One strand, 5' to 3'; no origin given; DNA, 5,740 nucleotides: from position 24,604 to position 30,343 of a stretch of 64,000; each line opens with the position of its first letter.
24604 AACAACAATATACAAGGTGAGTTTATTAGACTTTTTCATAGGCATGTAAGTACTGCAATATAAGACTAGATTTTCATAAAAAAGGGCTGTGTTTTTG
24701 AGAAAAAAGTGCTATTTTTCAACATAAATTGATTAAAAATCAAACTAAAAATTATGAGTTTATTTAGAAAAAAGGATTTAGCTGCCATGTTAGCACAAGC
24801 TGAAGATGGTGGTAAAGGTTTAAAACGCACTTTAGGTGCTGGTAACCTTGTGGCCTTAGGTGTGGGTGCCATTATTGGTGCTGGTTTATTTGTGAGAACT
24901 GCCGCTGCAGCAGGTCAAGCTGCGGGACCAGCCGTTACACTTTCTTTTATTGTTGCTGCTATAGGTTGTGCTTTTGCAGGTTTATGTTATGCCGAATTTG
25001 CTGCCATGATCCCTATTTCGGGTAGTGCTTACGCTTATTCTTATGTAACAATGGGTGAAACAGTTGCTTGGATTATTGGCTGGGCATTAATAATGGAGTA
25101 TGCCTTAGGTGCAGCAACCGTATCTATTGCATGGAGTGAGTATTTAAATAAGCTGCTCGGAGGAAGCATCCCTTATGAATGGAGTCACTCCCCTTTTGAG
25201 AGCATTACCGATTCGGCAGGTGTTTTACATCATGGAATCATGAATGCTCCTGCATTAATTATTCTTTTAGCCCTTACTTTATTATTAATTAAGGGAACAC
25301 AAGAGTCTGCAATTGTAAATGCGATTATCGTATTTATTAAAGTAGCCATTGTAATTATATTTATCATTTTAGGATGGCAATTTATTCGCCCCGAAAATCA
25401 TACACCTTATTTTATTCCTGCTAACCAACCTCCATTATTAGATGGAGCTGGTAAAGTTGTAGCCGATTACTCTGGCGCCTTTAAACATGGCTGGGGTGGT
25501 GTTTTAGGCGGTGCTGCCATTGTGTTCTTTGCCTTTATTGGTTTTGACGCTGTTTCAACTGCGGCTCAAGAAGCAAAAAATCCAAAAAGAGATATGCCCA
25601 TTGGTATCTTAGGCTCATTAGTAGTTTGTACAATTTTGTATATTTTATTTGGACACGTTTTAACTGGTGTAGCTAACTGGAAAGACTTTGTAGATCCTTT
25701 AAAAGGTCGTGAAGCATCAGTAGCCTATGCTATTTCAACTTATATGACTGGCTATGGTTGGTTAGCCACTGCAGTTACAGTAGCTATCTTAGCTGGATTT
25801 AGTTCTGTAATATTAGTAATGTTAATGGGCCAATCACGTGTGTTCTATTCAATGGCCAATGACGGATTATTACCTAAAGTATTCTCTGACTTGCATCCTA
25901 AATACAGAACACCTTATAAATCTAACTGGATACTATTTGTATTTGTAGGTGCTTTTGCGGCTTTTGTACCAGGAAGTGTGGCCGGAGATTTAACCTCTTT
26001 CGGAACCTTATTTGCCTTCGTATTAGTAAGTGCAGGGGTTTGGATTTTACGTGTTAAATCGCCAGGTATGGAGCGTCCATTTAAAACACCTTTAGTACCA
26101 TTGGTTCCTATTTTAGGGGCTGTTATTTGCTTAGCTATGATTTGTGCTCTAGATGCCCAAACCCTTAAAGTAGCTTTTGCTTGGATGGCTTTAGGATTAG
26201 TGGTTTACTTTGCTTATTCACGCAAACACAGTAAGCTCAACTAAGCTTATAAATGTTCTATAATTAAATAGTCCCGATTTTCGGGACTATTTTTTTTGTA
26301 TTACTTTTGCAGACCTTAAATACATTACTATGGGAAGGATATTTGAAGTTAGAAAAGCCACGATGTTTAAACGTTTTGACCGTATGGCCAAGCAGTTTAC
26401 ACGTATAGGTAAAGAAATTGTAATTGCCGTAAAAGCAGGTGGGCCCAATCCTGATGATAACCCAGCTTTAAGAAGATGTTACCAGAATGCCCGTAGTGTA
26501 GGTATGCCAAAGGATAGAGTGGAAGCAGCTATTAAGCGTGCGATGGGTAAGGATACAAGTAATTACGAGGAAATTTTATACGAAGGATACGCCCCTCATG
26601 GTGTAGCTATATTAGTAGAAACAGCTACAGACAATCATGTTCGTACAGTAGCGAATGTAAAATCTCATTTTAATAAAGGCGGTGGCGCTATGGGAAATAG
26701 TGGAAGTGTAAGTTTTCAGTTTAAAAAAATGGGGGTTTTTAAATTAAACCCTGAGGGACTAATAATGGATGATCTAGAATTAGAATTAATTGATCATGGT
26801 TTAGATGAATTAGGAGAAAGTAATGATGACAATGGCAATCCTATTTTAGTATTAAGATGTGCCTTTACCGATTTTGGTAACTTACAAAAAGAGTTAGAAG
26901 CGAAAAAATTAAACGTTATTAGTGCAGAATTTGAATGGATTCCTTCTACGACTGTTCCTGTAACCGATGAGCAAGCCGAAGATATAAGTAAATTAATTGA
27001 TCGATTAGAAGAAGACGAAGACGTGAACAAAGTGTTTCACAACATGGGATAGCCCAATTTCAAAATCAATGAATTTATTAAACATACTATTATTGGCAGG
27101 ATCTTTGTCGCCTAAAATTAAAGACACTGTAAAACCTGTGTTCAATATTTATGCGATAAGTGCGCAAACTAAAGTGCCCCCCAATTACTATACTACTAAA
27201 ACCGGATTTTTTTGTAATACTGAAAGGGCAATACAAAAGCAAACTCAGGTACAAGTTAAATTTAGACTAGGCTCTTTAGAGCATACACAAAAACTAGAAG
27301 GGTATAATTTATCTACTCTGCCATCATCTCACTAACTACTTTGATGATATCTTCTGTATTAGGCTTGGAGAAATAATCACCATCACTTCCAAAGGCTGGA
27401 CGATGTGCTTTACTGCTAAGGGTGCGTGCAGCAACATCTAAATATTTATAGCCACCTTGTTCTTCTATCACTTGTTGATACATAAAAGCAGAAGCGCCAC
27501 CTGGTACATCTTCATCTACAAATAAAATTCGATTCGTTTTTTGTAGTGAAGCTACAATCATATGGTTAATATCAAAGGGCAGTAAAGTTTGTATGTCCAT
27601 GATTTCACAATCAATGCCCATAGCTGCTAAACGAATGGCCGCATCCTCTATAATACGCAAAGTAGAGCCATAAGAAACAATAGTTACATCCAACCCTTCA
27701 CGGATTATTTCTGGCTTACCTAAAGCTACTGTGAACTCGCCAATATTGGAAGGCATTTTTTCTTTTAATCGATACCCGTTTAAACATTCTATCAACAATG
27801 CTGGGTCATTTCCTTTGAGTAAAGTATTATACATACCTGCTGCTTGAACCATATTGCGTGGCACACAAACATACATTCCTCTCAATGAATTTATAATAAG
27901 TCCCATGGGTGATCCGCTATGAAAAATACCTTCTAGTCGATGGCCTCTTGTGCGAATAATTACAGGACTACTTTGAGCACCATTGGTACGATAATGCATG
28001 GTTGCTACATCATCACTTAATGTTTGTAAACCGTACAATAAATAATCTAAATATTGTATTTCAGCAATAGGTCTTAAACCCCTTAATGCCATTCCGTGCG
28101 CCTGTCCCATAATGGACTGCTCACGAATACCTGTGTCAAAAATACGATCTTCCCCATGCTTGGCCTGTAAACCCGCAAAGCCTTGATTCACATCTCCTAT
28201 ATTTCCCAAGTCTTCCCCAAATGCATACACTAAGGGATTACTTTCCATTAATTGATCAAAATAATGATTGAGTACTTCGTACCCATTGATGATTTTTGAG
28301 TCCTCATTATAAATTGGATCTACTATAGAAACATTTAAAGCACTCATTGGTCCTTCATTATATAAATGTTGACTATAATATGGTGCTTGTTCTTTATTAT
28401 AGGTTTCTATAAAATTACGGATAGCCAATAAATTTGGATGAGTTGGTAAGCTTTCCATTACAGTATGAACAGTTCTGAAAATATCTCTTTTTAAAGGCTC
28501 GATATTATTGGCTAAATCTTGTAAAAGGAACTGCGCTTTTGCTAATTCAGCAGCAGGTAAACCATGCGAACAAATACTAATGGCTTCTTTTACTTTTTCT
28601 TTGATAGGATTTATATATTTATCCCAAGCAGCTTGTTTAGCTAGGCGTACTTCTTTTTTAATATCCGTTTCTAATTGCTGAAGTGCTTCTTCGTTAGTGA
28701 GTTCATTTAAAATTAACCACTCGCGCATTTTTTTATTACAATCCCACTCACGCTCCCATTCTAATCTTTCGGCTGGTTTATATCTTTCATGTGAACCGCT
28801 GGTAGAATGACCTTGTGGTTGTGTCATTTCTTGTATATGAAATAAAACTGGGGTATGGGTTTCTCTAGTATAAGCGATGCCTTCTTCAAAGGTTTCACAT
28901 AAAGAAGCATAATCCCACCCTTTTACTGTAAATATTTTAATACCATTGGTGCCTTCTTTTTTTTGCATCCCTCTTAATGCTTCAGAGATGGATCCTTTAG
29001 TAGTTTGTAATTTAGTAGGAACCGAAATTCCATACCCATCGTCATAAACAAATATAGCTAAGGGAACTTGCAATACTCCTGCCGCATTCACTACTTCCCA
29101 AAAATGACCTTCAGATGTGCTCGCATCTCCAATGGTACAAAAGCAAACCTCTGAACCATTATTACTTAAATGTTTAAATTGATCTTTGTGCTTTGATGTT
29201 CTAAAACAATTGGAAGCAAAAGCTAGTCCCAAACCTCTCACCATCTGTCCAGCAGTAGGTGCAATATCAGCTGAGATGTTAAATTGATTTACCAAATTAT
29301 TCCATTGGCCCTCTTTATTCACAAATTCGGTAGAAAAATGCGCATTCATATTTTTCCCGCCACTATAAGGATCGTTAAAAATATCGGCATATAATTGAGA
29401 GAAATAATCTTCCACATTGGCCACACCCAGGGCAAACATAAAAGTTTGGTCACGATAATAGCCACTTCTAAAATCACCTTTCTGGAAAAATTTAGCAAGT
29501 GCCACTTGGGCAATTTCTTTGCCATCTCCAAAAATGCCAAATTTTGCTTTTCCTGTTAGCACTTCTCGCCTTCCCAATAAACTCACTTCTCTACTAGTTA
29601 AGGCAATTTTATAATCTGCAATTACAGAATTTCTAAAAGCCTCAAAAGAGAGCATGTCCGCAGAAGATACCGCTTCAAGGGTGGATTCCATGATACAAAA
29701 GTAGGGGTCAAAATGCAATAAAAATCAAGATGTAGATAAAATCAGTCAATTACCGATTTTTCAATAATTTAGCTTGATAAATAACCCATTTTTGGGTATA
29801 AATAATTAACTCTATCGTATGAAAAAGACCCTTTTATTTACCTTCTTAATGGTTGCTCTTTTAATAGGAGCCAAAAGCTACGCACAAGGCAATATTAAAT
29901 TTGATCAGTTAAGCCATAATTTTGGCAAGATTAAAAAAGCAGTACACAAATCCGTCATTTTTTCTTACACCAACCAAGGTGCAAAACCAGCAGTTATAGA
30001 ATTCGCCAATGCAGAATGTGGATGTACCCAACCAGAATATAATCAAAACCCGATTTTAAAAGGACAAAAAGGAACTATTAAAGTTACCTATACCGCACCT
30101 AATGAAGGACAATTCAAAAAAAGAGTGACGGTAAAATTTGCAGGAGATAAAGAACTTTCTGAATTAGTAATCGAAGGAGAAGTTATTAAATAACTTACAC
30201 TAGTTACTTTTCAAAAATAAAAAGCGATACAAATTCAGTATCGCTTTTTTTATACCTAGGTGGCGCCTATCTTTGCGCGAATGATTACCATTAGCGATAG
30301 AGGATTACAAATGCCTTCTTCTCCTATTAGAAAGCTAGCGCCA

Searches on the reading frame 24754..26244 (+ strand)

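Call 9: search_protein_families(library=pfam, proteins=[window:24754-26244:+])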
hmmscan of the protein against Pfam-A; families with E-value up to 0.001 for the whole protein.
window:24754-26244:+ (496 aa): 3 families
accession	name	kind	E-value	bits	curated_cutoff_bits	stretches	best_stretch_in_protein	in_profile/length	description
PF13520.12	AA_permease_2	-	6.4e-56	190.5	27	1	31-480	5-420/427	Amino acid permease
PF00324.27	AA_permease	-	1.2e-43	149.9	24.6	1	34-466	4-420/470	Amino acid permease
PF13906.12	AA_permease_C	-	2.2e-10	40.9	27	1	443-493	1-51/51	C-terminus of AA_permease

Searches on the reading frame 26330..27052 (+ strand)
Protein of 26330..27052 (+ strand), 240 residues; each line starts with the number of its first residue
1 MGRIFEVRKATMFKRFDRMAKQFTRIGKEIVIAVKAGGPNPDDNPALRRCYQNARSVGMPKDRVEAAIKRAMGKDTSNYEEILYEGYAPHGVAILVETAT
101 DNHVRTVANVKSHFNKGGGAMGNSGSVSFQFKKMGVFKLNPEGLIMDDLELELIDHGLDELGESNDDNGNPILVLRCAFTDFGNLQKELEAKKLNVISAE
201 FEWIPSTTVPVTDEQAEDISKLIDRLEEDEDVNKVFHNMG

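Call 9: search_protein_families(library=pfam, proteins=[window:26330-27052:+])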
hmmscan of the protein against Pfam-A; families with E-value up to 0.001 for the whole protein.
window:26330-27052:+ (240 aa): 2 families
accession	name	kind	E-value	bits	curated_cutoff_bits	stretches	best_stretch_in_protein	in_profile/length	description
PF01709.26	Transcrip_reg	-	1.9e-51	174.4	27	1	79-239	1-160/160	TACO1/YebC second and third domain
PF20772.2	TACO1_YebC_N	-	1.7e-21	76.8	36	1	5-74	3-73/73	TACO1/YebC protein N-terminal domain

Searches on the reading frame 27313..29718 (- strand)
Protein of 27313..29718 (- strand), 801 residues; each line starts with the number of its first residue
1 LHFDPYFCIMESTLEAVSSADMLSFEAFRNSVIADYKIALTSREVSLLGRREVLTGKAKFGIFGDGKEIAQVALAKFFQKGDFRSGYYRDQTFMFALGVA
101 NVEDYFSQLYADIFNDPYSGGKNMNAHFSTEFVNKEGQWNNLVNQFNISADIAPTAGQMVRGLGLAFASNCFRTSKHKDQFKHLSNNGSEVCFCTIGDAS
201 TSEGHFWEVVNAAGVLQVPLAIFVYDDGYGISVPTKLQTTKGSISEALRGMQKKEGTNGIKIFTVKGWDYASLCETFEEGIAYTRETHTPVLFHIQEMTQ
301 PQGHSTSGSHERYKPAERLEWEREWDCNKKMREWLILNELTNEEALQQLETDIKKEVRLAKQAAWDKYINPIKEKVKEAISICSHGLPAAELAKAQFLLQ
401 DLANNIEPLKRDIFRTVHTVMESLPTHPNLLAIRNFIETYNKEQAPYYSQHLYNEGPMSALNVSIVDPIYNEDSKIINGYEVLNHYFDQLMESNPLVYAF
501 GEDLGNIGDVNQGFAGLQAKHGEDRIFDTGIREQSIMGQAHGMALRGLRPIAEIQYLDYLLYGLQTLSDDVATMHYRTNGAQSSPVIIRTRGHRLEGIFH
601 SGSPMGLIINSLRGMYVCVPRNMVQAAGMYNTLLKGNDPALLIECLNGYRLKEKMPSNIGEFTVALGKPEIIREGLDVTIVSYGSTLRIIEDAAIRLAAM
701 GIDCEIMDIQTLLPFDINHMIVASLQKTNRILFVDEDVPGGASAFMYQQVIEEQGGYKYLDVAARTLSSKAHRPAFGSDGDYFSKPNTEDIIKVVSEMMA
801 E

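Call 9: search_protein_families(library=pfam, proteins=[window:27313-29718:-])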
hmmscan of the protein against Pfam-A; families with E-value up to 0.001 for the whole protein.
window:27313-29718:- (801 aa): 3 families
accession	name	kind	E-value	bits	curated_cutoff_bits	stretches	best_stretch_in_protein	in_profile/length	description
PF00676.26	E1_dh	-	2.6e-27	96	22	1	56-368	21-295/300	Dehydrogenase E1 component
PF02779.29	Transket_pyr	-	6.6e-20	71.9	27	1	481-644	7-167/174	Transketolase, pyrimidine binding domain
PF02780.25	Transketolase_C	-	3.1e-18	66.3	25.9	1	667-770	1-102/124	Transketolase, C-terminal domain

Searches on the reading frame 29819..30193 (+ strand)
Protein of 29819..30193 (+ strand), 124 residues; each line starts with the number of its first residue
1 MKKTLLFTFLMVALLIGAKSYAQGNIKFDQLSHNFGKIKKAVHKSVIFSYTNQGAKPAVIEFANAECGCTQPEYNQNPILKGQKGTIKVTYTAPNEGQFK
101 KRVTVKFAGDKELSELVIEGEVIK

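Call 9: search_protein_families(library=pfam, proteins=[window:29819-30193:+])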
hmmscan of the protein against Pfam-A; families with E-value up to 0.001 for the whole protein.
window:29819-30193:+ (124 aa): 2 families
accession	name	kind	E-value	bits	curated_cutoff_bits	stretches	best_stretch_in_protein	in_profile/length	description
PF07610.17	DUF1573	-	4.7e-27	94.3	26.1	1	26-122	1-98/98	Protein of unknown function (DUF1573)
PF22544.2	HYDIN_VesB_CFA65-like_Ig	-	5.5e-12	46.2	25.5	1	26-120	3-99/100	HYDIN/CFA65/VesB-like, Ig-like domain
